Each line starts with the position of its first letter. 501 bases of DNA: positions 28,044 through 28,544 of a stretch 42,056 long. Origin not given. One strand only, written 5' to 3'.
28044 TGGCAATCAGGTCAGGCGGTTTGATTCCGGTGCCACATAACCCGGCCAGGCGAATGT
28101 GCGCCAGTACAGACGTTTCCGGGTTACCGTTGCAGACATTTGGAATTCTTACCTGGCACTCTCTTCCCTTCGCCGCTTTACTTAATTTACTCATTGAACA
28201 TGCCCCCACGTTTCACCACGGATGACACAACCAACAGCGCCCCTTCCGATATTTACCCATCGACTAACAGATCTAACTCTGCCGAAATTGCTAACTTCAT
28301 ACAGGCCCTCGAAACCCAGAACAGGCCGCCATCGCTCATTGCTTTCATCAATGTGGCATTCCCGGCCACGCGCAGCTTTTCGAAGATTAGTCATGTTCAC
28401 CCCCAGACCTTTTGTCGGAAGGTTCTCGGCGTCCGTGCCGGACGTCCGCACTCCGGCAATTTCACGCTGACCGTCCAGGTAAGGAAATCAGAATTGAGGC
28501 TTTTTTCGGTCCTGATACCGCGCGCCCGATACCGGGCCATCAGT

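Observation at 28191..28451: Truncated NUMOD4 homing-endonuclease remnant next to a duplicated ybcO-like 5' end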

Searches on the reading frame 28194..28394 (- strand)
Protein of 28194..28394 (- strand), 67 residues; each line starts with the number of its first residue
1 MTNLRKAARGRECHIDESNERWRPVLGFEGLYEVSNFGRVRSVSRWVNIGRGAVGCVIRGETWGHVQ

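Call 9: search_protein_families(library=pfam, proteins=[window:28194-28394:-], max_evalue=1)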
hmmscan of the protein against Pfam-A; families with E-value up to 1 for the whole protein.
seq(67 aa): 1 family
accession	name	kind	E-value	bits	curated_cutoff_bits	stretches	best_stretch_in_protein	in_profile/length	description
PF07463.16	NUMOD4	-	1.7e-11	44.6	23.4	1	20-46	1-28/49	NUMOD4 motif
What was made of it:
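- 28191..28394 (-): ORF67: an internally deleted homing endonuclease gene. It consists of the ybcO leader, the NUMOD4 N-terminal part and the authentic C-terminal 17 residues. The HNH core is missing. Pfam NUMOD4 E=1.7e-11, no HNH (call 9).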

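Call 10: search_protein_families(library=phrogs, proteins=[window:28194-28394:-], max_evalue=1)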
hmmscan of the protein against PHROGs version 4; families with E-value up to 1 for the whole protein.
seq(67 aa): 4 families
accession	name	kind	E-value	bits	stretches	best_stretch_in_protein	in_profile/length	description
phrog_1492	-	DNA, RNA and nucleotide metabolism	1.3e-13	51.9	1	6-56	31-86/414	HNH endonuclease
phrog_59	-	DNA, RNA and nucleotide metabolism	2.9e-08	34.5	1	13-48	131-166/423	HNH endonuclease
phrog_21800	-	unknown function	0.0003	21.7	1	20-42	2-24/63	-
phrog_959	-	DNA, RNA and nucleotide metabolism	0.0037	18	1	19-43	5-29/138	HNH endonuclease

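Call 11: find_homologous_proteins(query=window:28194-28394:-, max_evalue=0.001)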
Query seq(67 aa) (67 aa): 1 proteins with E <= 0.001 among 1 candidates.
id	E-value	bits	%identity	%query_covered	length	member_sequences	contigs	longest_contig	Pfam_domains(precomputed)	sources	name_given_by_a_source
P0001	3.0e-39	149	100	100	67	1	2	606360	PF07463.17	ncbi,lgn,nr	ncbi:hypothetical protein CQJ27_09140 [Escherichia sp. E1130]|nr:hypothetical protein CQJ27_09140 [E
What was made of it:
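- Tried and rejected: Close relatives of ORF67 by word-indexed protein search returned only the strain's own protein (call 11).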

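Call 12: search_dna_similar(query=window:28194-28355:-, collection=phages, mode=protein, max_evalue=0.01, max_rows=40)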
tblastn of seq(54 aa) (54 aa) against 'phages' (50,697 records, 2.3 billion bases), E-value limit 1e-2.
Records with a match: 522; places in all: 581; records where one place covers at least 80% of the query: 53.
Best place of each record, by identity: 60-80% 165; <60% 357.
By first word of the organism name: Mycobacterium 131; Enterococcus 92; Gordonia 60; Lactobacillus 28; Bacteroides 26; Bacillus 25; Vibrio 19; Lactococcus 18; Staphylococcus 17; Streptococcus 16; and 36 more.
By host as written in the record: Mycobacterium smegmatis mc2 155 81; Gordonia terrae 3612 45; - 42; Enterococcus faecalis 31; Bacteroides intestinalis DSM 108646 24; Mycobacterium smegmatis mc#155 21; Lactococcus lactis 11; Enterococcus sp. 10; and 144 more.
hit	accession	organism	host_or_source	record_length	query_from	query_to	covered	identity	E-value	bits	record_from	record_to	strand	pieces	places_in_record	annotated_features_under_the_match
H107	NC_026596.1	Mycobacterium phage Inventum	Mycobacterium smegmatis mc2 155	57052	2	47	85%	56.5%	7e-9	54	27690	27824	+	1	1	none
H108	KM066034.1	Mycobacterium phage Inventum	Mycobacterium smegmatis mc2 155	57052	2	47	85%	56.5%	7e-9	54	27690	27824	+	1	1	none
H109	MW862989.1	Mycobacterium phage Sassafras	Mycobacterium smegmatis mc#155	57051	2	47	85%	56.5%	7e-9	54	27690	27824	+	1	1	31: HNH endonuclease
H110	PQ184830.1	Mycobacterium phage Chevrolet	Mycobacterium smegmatis mc#155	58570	2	47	85%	56.5%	7e-9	54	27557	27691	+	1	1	31: HNH endonuclease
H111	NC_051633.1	Mycobacterium phage ArcusAngelus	Mycobacterium smegmatius mc2 155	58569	2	47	85%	56.5%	7e-9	54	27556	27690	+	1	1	none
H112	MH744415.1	Mycobacterium phage ArcusAngelus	Mycobacterium smegmatius mc2 155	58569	2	47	85%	56.5%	7e-9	54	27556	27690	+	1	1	none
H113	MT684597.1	Mycobacterium phage Mandlovu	Mycobacterium smegmatis mc#155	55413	2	47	85%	56.5%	1e-8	54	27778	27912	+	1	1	31: HNH endonuclease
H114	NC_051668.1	Mycobacterium phage Hlubikazi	Mycobacterium smegmatis mc#155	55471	2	47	85%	56.5%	1e-8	54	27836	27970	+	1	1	31: HNH endonuclease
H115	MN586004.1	Mycobacterium phage Strokeseat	Mycobacterium smegmatis mc2 155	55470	2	47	85%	56.5%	1e-8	54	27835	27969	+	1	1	31: HNH endonuclease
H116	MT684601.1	Mycobacterium phage Hlubikazi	Mycobacterium smegmatis mc#155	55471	2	47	85%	56.5%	1e-8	54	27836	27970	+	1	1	31: HNH endonuclease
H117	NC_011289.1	Mycobacterium phage Ramsey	Mycobacterium smegmatis mc2 155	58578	2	47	85%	56.5%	1e-8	54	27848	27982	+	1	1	33: HNH endonuclease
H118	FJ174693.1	Mycobacterium phage Ramsey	Mycobacterium smegmatis mc2 155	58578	2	47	85%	56.5%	1e-8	54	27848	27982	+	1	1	33: HNH endonuclease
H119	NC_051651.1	Mycobacterium phage Eish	Mycobacterium smegmatis mc2 155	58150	2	47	85%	56.5%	2e-8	53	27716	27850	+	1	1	none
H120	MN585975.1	Mycobacterium phage Eish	Mycobacterium smegmatis mc2 155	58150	2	47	85%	56.5%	2e-8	53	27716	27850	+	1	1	none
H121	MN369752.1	Mycobacterium phage Flathead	Mycobacterium smegmatis mc2 155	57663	2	47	85%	54.3%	6e-8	52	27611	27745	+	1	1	none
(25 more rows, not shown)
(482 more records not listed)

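Call 17: find_encoding_contigs(protein=P0001, flank=4000, max_places=10)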
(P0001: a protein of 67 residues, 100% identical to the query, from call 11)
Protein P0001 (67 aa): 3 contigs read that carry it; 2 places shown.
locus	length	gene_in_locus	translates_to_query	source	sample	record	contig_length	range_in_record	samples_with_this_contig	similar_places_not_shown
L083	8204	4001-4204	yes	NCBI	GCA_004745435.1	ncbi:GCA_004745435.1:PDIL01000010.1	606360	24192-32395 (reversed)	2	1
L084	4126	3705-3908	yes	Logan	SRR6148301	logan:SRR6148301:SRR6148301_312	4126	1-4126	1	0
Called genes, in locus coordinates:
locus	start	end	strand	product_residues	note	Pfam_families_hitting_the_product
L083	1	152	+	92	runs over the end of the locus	PF06689:zf-C4_ClpX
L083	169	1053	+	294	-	-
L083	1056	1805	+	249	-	PF01695:IstB_IS21, PF00308:Bac_DnaA (weak)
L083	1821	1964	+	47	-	-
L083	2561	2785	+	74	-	PF06183:DinI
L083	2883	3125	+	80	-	-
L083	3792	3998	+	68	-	-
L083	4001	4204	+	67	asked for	PF07463:NUMOD4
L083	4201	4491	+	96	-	PF07102:YbcO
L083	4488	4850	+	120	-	PF05866:RusA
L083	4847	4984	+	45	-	PF26818:Phage_YlcG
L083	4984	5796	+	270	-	PF03589:Antiterm, PF00684:DnaJ_CXXCXGXG (faint), PF03589:Antiterm, PF27659:CHP02642 (weak)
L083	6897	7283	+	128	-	PF16931:Phage_holin_8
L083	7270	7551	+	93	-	PF05449:Phage_holin_3_7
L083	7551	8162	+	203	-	PF00182:Glyco_hydro_19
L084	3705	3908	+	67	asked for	PF07463:NUMOD4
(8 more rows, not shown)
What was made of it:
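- Checked: It is the form held in NCBI as a 67-aa hypothetical protein of Escherichia sp. E1130 (calls 11, 17).
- The genome is a draft assembly (call 17).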

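Call 34: search_protein_representatives(protein=window:28194-28394:-)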
Query: 67 residues. Proteins with E-value up to 0.001 (for the whole library): 5313; up to 1e-10: 112; up to 1e-30: 2. The best 150 are listed.
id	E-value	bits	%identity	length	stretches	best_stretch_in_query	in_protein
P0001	9.7e-40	149.4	100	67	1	1-67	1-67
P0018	2.0e-32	126.3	81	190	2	1-53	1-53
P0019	1.4e-27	110.9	55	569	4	12-44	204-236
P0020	1.6e-23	98.1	50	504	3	18-60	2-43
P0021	7.2e-21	89.7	54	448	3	6-53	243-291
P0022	1.8e-18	82.0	54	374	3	19-65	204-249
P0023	3.3e-18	81.2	50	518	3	9-44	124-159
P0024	5.3e-18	80.6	50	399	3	19-55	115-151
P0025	2.4e-17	78.5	58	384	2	10-62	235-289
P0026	5.4e-17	77.4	59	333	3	17-48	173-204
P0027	1.1e-16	76.5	53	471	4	16-44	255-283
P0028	2.3e-16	75.4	46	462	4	15-44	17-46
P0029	2.9e-16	75.1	38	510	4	14-44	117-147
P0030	4.3e-16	74.5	45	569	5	9-52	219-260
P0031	5.6e-16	74.2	47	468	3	19-58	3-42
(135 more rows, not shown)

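Call 37: find_homologous_proteins(query=P0018, max_evalue=0.00001)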
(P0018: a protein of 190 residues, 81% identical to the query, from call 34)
Query P0018 (190 aa): 65 proteins with E <= 0.00001 among 162 candidates.
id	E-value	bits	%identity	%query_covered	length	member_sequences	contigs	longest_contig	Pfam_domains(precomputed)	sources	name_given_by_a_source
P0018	2.9e-122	424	100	100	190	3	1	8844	PF07463.17,PF13392.13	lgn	-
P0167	1.5e-108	379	86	100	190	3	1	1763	PF07463.17,PF13392.13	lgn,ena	-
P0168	6.8e-104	364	84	100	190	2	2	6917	PF07463.17,PF13392.13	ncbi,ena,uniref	ncbi:NUMOD4 domain-containing protein [Citrobacter freundii]|uniref:NUMOD4 domain-containing protein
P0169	2.7e-100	352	81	100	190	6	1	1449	PF07463.17,PF13392.13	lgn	-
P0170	2.5e-96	339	79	98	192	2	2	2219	PF07463.17,PF13392.13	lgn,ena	-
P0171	1.2e-81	291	71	100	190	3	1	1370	PF07463.17,PF13392.13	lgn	-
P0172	2.4e-74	268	69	92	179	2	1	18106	PF07463.17,PF13392.13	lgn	-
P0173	5.7e-70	253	63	92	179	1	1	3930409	PF07463.17,PF13392.13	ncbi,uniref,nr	ncbi:NUMOD4 domain-containing protein [Erwinia sp. HR93]|uniref:NUMOD4 domain-containing protein n=1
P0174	2.5e-66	241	56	98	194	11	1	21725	PF07463.17,PF13392.13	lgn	-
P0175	5.5e-66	240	60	99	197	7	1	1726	PF07463.17,PF13392.13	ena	-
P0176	2.7e-62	228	58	93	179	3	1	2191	PF07463.17,PF13392.13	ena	-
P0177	1.2e-59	220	57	94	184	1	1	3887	PF07463.17,PF13392.13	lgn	-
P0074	4.5e-58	215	57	91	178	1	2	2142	PF07463.17,PF13936.13,PF13392.13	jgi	jgi:hypothetical protein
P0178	1.0e-57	213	58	91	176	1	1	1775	PF07463.17,PF13392.13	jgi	jgi:hypothetical protein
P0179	1.7e-57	213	56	90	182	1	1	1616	PF07463.17,PF13392.13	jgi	jgi:hypothetical protein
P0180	2.3e-57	212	54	100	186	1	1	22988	PF07463.17,PF13392.13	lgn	-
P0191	1.9e-49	186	52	95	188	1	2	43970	PF07463.17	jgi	jgi:hypothetical protein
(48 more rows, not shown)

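Call 39: find_encoding_contigs(protein=P0018, flank=3000, max_places=4)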
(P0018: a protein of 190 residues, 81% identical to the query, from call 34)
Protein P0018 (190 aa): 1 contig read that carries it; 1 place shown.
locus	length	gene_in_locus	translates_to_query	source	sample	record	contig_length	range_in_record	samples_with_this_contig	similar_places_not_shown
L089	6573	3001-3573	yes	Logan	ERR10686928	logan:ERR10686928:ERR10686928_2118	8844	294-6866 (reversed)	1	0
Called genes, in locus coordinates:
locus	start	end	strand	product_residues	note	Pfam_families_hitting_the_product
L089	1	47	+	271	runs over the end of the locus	-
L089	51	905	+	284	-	PF00308:Bac_DnaA, PF01695:IstB_IS21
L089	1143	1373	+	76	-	-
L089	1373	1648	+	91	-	-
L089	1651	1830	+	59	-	PF23768:DUF7167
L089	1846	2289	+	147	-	PF05772:NinB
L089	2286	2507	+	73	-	PF11753:DUF3310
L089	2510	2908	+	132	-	-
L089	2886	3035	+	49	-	PF05810:NinF (weak)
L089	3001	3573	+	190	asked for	PF07463:NUMOD4, PF13392:HNH_3 (weak)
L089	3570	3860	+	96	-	PF07102:YbcO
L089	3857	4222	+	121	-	PF05866:RusA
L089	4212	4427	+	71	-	-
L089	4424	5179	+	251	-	PF27659:CHP02642 (faint), PF03589:Antiterm, PF00684:DnaJ_CXXCXGXG (weak), PF03589:Antiterm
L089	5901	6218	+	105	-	PF05106:Phage_holin_3_1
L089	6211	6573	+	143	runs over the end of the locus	-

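Call 40: find_encoding_contigs(protein=P0168, flank=3000, max_places=4)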
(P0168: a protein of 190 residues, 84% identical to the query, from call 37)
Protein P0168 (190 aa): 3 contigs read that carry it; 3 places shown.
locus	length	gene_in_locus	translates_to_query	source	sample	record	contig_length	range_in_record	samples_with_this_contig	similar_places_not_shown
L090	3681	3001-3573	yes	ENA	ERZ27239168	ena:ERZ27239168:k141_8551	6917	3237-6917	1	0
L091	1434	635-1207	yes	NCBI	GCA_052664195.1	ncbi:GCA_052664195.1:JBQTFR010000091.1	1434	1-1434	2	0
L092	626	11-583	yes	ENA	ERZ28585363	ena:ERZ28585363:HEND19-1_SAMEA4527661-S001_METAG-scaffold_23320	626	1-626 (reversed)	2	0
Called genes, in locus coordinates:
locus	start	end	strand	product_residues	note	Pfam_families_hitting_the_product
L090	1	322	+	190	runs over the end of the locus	PF13935:Ead_Ea22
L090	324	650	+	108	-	-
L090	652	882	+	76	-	-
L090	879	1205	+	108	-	-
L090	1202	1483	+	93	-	-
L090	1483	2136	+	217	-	-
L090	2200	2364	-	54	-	-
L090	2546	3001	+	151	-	-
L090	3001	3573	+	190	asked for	PF07463:NUMOD4, PF13392:HNH_3 (weak)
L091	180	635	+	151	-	-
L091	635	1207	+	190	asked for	PF07463:NUMOD4, PF13392:HNH_3 (weak)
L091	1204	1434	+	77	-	PF07102:YbcO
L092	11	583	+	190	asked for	PF07463:NUMOD4, PF13392:HNH_3 (weak)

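Call 41: find_encoding_contigs(protein=P0174, flank=3000, max_places=4)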
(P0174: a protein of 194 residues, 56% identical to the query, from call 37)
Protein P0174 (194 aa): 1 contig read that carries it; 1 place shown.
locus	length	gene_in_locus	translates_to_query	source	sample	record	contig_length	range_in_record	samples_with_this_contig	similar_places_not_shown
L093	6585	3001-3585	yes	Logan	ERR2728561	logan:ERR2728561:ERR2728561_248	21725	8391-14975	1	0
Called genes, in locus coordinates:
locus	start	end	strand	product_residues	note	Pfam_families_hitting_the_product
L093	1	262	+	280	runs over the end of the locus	PF04492:Phage_rep_O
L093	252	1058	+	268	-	PF01695:IstB_IS21, PF00004:AAA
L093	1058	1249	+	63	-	-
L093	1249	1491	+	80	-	-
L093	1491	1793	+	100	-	PF26207:Phage_phiTE_015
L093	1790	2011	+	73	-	-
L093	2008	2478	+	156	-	-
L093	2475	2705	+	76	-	-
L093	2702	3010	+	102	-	-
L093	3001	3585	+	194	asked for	PF07463:NUMOD4, PF13392:HNH_3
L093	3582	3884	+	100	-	PF07102:YbcO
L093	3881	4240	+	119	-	-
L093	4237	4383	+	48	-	-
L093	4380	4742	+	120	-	PF06530:Phage_antitermQ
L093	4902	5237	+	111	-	PF05106:Phage_holin_3_1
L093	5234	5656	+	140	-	-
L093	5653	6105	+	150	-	PF03245:Phage_lysis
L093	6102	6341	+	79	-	-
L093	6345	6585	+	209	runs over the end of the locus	-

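Call 50: find_encoding_contigs(protein=P0173, flank=2500, max_places=3)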
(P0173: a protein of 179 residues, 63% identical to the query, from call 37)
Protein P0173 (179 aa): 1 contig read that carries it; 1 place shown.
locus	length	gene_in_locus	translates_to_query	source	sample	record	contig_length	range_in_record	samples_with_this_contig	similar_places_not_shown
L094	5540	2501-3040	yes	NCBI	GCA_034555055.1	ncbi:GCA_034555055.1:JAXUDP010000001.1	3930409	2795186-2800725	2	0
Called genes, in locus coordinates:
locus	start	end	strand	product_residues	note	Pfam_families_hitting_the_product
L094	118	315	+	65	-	PF27490:Rem (weak)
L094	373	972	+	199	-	PF07105:DUF1367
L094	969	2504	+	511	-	PF01507:PAPS_reduct (faint), PF05869:Dam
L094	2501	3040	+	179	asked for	PF07463:NUMOD4, PF13392:HNH_3 (weak)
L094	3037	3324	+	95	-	PF07102:YbcO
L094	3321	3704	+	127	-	-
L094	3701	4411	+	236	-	PF06323:Phage_antiter_Q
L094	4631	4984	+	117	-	PF05106:Phage_holin_3_1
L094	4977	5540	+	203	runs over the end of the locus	PF00182:Glyco_hydro_19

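Call 51: find_encoding_contigs(protein=P0180, flank=2500, max_places=3)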
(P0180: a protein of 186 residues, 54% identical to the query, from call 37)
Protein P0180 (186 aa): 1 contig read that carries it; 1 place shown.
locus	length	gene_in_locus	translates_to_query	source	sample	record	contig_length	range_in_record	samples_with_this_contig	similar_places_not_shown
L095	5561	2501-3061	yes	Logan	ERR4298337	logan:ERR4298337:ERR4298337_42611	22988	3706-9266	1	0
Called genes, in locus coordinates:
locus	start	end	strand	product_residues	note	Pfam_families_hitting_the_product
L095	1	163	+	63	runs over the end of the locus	-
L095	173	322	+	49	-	-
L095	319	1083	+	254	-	PF04404:ERF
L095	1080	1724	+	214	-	PF09588:YqaJ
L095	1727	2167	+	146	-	PF07105:DUF1367 (weak)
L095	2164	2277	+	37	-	-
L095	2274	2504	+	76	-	-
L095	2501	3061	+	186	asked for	PF07463:NUMOD4, PF13392:HNH_3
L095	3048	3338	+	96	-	PF07102:YbcO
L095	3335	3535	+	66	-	-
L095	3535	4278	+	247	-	PF00145:DNA_methylase (weak)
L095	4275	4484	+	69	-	-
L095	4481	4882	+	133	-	-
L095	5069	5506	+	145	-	-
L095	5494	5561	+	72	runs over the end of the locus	-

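Call 52: find_encoding_contigs(protein=P0191, flank=2500, max_places=3)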
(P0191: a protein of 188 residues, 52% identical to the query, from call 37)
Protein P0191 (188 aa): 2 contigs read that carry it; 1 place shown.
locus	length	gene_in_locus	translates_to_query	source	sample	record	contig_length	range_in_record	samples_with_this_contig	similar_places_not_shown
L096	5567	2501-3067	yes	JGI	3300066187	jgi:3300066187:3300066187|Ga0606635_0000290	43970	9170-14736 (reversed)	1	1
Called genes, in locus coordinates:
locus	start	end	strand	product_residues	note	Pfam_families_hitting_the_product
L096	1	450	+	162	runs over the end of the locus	-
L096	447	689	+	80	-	-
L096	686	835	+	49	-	-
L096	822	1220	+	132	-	-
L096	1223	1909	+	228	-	PF13482:RNase_H_2 (faint)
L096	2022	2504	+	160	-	-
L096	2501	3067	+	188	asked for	PF07463:NUMOD4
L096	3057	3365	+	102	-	PF07102:YbcO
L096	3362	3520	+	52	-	-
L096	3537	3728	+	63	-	-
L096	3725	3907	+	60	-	-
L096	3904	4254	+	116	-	-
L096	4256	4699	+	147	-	-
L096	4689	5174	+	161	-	-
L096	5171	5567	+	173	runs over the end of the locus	PF14354:Lar_restr_allev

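Call 66: search_dna_similar(query=P0018, collection=phages, mode=protein, max_evalue=1e-10, max_rows=30)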
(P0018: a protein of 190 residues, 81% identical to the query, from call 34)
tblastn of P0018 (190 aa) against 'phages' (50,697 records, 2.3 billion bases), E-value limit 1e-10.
Records with a match: 651; places in all: 714; records where one place covers at least 80% of the query: 315.
Best place of each record, by identity: <60% 651.
By first word of the organism name: Mycobacterium 126; Enterococcus 94; Gordonia 73; Bacillus 49; Lactobacillus 31; Salmonella 29; Lactococcus 27; Escherichia 26; Vibrio 26; Streptococcus 24; and 46 more.
By host as written in the record: Mycobacterium smegmatis mc2 155 82; Gordonia terrae 3612 59; - 43; Enterococcus faecalis 33; Mycobacterium smegmatis mc#155 21; Lactococcus lactis 20; Bacillus cereus 12; Streptococcus thermophilus 10; and 215 more.
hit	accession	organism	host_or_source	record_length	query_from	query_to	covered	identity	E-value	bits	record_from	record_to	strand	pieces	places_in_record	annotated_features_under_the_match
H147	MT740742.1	Ralstonia phage Heva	Ralstonia pseudosolanacearum I-31 ...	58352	14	190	93%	37.3%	2e-22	99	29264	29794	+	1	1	hypothetical protein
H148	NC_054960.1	Ralstonia phage Heva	Ralstonia pseudosolanacearum I-31 ...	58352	14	190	93%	37.3%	2e-22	99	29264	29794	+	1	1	HNH endonuclease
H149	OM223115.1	Pseudomonas phage hairong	Pseudomonas syringae pv. actinidiae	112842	9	190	96%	35.6%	1e-19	91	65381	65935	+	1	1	HNH endonuclease | hypothetical protein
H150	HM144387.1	Bacillus phage W.Ph.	Bacillus cereus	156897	20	190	90%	37.6%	2e-18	88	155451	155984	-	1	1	gp257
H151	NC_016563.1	Bacillus phage W.Ph.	Bacillus cereus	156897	20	190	90%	37.6%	2e-18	88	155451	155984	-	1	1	HNH endonuclease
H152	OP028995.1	Microcystis phage Mae-Yong1326-1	Microcystis aeruginosa FACHB-1326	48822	19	186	88%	38.1%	2e-25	107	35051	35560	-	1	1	HNH endonuclease | tail tubular protein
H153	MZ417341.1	Staphylococcus phage PG-2021_67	Mammaliicoccus sciuri C6854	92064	9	186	94%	35.8%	1e-16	82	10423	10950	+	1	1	record has no annotation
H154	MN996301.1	Ralstonia phage RpY1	Ralstonia solanacearum SL341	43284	14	189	93%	36.0%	8e-23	100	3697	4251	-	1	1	HNH endonuclease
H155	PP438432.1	Synechococcus phage Ssp-JY42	Synechococcus sp.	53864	19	190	91%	36.8%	4e-24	103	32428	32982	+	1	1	hypothetical protein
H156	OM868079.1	Synechococcus phage Yong-M4-211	Synechococcus sp. PCC 7002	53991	19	190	91%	36.8%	4e-24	103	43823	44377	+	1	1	HNH endonuclease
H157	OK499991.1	Bacillus phage vB_BanS_Sophrita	Bacillus anthracis Sterne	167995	20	189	89%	37.1%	2e-20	93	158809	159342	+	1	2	HNH homing endonuclease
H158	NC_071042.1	Bacillus phage vB_BanS_Sophrita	Bacillus anthracis Sterne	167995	20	189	89%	37.1%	2e-20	93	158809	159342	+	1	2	HNH endonuclease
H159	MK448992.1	Streptococcus phage Javan6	Streptococcus agalactiae 2603V_R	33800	10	190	95%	34.8%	9e-20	92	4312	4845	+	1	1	HNH homing endonuclease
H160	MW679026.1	Eggerthella phage LE2-3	Eggerthella lenta DSM 2243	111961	8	180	91%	36.3%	2e-18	88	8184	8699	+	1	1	HNH nuclease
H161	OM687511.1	Burkholderia phage vB_BpP_HN01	Burkholderia pseudomallei HNBP001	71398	20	189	89%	36.9%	3e-18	87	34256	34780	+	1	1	putative HNH endonuclease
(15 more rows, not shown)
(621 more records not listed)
